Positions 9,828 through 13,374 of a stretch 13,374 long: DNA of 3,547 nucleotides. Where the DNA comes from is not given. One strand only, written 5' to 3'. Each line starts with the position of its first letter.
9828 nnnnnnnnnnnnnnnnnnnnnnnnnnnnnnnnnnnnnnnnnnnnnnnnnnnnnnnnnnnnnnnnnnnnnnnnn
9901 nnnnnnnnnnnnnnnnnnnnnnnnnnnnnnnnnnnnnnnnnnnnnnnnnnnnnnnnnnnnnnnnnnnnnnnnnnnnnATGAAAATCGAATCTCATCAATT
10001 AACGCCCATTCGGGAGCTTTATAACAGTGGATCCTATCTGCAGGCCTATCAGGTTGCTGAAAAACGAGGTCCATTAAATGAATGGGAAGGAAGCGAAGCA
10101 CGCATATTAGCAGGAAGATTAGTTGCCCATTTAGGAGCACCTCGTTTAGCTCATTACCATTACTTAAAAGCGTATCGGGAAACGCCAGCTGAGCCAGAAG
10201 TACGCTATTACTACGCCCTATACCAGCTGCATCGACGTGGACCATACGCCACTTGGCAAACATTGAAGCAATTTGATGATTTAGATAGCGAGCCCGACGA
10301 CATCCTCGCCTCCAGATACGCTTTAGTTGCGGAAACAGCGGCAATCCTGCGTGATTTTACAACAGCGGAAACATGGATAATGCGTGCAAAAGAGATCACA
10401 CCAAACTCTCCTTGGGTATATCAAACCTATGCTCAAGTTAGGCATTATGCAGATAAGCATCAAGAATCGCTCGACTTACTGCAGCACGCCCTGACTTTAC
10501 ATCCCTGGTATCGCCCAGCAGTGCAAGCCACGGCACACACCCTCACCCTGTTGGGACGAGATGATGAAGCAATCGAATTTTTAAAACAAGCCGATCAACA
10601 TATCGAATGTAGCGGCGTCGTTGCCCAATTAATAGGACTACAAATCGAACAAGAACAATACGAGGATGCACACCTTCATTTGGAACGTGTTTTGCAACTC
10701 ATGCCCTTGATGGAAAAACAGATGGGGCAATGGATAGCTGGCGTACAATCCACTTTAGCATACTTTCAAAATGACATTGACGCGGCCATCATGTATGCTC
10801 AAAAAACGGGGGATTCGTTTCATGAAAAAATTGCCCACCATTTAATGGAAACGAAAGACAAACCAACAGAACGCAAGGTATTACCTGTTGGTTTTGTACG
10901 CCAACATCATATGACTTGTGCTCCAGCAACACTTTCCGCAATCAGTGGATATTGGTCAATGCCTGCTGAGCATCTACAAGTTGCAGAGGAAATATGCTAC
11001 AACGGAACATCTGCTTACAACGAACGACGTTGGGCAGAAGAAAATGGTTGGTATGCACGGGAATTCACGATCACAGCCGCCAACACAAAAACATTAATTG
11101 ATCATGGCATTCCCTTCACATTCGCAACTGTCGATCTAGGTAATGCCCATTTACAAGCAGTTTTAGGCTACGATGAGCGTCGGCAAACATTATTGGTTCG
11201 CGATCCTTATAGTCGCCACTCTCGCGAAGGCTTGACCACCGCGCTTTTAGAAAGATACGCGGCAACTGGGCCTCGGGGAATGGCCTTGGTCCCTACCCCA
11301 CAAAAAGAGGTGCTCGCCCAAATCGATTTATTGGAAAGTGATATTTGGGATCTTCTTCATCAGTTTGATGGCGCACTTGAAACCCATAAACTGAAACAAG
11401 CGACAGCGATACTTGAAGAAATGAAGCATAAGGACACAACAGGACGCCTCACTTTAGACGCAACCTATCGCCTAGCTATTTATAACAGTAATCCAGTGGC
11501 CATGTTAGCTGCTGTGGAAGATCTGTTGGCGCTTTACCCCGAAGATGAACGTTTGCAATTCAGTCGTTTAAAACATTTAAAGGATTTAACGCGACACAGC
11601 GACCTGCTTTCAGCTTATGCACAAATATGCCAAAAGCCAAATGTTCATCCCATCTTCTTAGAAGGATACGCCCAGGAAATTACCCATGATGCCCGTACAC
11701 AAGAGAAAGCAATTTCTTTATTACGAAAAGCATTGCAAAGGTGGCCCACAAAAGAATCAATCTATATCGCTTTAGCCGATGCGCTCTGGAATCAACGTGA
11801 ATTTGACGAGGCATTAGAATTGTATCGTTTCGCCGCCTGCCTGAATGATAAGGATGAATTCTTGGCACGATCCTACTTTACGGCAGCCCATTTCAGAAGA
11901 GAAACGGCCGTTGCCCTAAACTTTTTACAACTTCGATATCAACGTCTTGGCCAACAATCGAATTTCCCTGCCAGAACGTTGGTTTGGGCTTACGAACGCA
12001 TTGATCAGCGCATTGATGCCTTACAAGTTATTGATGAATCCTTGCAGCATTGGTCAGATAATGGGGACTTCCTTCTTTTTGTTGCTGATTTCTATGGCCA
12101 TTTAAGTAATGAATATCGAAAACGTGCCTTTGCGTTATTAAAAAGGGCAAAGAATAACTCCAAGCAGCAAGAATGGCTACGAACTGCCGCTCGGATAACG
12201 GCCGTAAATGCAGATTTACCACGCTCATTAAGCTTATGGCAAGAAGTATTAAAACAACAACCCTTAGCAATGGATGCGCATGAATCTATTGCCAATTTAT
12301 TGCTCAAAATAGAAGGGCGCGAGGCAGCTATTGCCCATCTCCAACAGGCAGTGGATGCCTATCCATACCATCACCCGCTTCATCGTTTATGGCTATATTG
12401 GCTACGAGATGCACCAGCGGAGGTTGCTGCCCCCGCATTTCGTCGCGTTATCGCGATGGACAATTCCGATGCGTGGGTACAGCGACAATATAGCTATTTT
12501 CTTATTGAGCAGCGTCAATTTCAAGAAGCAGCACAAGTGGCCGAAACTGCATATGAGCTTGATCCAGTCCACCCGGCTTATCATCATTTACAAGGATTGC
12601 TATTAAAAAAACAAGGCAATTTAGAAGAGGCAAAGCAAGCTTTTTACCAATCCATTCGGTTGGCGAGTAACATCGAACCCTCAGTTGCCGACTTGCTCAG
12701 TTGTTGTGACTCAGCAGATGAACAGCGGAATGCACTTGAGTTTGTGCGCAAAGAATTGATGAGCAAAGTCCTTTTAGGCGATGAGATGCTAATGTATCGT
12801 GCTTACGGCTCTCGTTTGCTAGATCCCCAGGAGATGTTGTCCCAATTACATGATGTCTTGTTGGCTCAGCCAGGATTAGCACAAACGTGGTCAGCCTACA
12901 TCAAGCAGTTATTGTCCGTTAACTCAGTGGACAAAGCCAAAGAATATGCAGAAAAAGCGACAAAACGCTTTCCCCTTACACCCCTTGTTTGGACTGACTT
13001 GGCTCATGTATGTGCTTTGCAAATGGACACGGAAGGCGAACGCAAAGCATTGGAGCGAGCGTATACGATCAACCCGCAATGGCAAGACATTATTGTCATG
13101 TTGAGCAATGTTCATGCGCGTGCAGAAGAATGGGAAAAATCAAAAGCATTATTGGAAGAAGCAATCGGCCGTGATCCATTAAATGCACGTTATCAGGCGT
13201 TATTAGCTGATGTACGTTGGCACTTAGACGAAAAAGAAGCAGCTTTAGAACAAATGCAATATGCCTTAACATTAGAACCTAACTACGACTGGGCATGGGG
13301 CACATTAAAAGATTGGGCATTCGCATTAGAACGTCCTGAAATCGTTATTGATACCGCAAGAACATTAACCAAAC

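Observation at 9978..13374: Large TPR protein (more than 1130 aa, runs off the window) with an internal C39-like cysteine peptidase domain; not present in the ORF track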

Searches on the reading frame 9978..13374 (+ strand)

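Call 3: search_protein_families(library=pfam, proteins=[window:9978-13374:+], max_evalue=1)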
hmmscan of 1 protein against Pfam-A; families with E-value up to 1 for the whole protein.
window:9978-13374:+ (1132 aa): 22 families
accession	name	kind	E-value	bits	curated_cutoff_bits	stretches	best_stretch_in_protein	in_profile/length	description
PF14559.12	TPR_19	-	2.6e-23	82.6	25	4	1023-1078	12-67/68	Tetratricopeptide repeat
PF13432.12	TPR_16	-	6.7e-21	74.8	32.7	6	1041-1102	2-63/65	Tetratricopeptide repeat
PF13428.12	TPR_14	-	2.1e-20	71.6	23.5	5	970-1010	3-43/44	Tetratricopeptide repeat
PF07719.23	TPR_2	-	8.2e-16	57.2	27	2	867-897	2-32/34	Tetratricopeptide repeat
PF13181.12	TPR_8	-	1.7e-15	56.2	25.7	1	868-898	3-33/34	Tetratricopeptide repeat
PF13424.12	TPR_12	-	9.6e-12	45.4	30.1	4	116-174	8-74/77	Tetratricopeptide repeat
PF23914.1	TPR_CcmH_CycH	-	3.7e-11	43.5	42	3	1005-1102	53-153/158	Cytochrome c-type biogenesis protein H TPR domain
PF13431.12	TPR_17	-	1e-09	38.3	24.4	1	856-887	3-34/34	Tetratricopeptide repeat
PF13529.12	Peptidase_C39_2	-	2.2e-09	38.4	24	1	304-411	3-143/143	Peptidase_C39 like family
PF12895.13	ANAPC3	-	2.4e-08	34.5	27.2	2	837-888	28-78/82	Anaphase-promoting complex, cyclosome, subunit 3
PF03704.23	BTAD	-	1.7e-06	28.9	22.1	1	744-806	41-103/146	Bacterial transcriptional activator domain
PF00515.34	TPR_1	-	3.1e-05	24.1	27.8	2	870-898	5-33/34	Tetratricopeptide repeat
PF25058.1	ARM_TT21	-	4.1e-05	24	27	0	865-898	6-39/155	Tetratricopeptide repeat protein 21 ARM repeat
PF04049.19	ANAPC8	-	0.00014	21.9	23.8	1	866-932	164-230/267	Anaphase promoting complex subunit 8 / Cdc23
PF13374.12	TPR_10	-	0.0004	20.7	27.5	1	595-617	4-26/42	Tetratricopeptide repeat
PF12385.14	Peptidase_C70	-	0.0022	18.3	19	1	307-418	14-132/141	Papain-like cysteine protease AvrRpt2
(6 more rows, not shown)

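Call 4: search_protein_families(library=ncbifam, proteins=[window:9978-13374:+], max_evalue=1)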
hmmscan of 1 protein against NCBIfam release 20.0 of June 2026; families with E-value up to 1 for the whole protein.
window:9978-13374:+ (1132 aa): 16 families
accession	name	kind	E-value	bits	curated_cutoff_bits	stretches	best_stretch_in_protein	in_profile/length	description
TIGR02917.1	PEP_TPR_lipo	equivalog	1.6e-31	109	312.2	4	39-277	56-287/899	XrtA/PEP-CTERM system TPR-repeat protein PrsT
NF040959.1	MamA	equivalog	1.3e-24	86.8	200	5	990-1103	59-172/204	magnetosome protein MamA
TIGR02521.1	type_IV_pilW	equivalog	2.3e-12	47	154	2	779-921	45-190/234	type IV pilus biogenesis/stability protein PilW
NF033920.0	C39_PA2778_fam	equivalog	5.7e-11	42.3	150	3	572-625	169-222/255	PA2778 family cysteine peptidase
TIGR03939.1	PGA_TPR_OMP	equivalog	4.8e-09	35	366.65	3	575-740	69-232/800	poly-beta-1,6 N-acetyl-D-glucosamine export porin PgaA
TIGR00990.1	3a0801s09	subfamily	5.8e-08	31.8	757.25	1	51-175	377-497/615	mitochondrial import receptor subunit TOM70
NF033762.1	social_mot_Tgl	equivalog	2e-07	30.6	225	1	159-245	45-133/252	social motility TPR repeat lipoprotein Tgl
TIGR02552.1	LcrH_SycD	equivalog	9.2e-05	22.2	104.8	0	820-898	40-118/136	SycD/LcrH family type III secretion system chaperone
NF052415.1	T3SS_chap_SctY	equivalog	9.6e-05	22.9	70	1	817-891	25-102/106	type III secretion apparatus assembly chaperone SctY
NF052400.1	M48_BAM_BepA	equivalog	0.0009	18.1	570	2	978-1111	317-450/483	beta-barrel assembly-enhancing protease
NF033758.1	gliding_GltE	equivalog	0.001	18.1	225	1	754-927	109-283/411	adventurous gliding motility TPR repeat lipoprotein GltE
NF011886.0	PRK15359.1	equivalog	0.0012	18.6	146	1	845-897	71-123/144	type III secretion system chaperone protein SscB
NF041522.1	TPR_sll0314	equivalog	0.0014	17.9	225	0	125-174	194-243/275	Sll0314/Alr1548 family TPR repeat-containing protein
NF047558.1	TPR_END_plus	domain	0.044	13.7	32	0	186-205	6-25/56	TPR end-of-group domain-containing protein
NF038257.2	exopoly_VpsP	subfamily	0.099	12.2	125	1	846-877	48-79/213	VpsP family polysaccharide biosynthesis protein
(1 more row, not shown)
